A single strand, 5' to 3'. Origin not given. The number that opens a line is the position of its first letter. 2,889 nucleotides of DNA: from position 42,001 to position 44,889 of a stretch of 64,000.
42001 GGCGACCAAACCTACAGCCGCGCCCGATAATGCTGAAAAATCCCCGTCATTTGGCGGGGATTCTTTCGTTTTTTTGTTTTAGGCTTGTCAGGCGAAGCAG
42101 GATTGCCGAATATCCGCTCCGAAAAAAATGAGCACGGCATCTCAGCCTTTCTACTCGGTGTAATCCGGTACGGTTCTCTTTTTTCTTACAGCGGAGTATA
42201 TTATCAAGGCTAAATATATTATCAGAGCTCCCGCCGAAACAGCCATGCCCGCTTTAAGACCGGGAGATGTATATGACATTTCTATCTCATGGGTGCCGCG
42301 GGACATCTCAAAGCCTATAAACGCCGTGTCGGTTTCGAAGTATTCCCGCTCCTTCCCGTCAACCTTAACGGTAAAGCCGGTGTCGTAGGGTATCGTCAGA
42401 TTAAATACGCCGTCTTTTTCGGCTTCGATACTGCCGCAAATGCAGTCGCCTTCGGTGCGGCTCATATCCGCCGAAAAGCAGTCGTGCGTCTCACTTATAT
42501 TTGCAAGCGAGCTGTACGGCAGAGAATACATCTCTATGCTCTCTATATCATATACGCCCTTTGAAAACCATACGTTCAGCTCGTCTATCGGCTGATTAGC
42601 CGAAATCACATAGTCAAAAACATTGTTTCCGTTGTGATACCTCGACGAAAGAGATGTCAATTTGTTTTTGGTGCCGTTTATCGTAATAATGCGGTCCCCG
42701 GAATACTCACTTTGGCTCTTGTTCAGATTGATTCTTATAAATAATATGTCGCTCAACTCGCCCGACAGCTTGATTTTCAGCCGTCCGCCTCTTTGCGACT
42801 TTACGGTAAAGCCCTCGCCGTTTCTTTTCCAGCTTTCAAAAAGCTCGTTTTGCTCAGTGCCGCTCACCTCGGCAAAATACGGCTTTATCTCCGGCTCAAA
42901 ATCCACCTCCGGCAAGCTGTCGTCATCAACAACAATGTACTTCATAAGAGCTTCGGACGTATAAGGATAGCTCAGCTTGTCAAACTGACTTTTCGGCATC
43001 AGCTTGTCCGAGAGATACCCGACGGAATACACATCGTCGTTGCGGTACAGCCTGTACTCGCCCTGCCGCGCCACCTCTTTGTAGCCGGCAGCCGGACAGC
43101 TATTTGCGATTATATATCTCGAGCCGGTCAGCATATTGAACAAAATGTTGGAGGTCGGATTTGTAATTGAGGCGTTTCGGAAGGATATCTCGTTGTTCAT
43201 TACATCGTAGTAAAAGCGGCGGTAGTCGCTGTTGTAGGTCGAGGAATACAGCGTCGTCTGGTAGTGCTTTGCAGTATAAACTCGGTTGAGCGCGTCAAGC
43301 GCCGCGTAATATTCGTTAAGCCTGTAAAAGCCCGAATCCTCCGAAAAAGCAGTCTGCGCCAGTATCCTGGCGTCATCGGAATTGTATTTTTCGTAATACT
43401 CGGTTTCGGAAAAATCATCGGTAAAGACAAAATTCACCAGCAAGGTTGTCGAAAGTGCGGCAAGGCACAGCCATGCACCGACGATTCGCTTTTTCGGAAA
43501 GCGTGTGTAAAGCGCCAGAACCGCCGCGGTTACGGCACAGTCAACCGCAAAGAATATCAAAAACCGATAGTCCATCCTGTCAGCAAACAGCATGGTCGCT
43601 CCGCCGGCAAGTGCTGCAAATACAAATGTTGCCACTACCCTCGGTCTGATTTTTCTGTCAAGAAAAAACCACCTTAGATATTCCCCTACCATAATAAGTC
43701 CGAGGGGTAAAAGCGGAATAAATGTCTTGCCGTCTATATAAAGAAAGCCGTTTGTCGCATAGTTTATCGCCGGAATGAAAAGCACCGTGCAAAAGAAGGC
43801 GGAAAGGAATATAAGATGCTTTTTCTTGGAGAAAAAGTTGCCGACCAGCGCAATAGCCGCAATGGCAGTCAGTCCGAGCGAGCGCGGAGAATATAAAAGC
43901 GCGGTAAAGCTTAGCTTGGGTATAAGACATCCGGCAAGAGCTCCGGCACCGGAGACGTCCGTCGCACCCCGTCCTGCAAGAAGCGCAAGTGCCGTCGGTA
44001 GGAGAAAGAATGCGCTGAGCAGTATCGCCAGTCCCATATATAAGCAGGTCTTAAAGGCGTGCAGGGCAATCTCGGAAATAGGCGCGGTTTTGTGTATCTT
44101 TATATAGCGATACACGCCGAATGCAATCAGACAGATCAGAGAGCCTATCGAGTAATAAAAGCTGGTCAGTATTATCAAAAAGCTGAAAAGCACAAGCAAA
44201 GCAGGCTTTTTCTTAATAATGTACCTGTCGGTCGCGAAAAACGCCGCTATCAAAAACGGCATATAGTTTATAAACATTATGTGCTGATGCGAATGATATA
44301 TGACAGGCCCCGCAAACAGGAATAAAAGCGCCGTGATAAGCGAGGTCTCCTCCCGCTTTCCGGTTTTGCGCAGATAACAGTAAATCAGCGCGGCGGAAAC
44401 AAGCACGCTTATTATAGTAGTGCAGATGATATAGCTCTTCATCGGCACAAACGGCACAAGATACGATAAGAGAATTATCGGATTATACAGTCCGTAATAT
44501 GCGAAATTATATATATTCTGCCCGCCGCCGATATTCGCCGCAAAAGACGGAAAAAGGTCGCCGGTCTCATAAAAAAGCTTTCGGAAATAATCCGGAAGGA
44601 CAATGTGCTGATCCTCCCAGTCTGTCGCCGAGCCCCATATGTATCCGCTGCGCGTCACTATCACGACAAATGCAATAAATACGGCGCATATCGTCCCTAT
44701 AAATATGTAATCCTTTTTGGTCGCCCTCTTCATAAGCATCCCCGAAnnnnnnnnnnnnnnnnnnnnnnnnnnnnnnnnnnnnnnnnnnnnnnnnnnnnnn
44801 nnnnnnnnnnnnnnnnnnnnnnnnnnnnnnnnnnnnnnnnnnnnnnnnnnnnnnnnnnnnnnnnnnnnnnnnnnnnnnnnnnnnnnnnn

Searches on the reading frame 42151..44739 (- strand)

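Call 75: search_protein_families(library=pfam, proteins=[window:42151-44739:-], max_evalue=0.00001)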
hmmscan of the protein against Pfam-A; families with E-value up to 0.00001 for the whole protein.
window:42151-44739:- (862 aa): 1 family
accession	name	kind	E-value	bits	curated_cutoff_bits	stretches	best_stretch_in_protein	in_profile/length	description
PF09586.16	YfhO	-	3.3e-62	211.5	28.5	1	21-835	11-835/835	Bacterial membrane protein YfhO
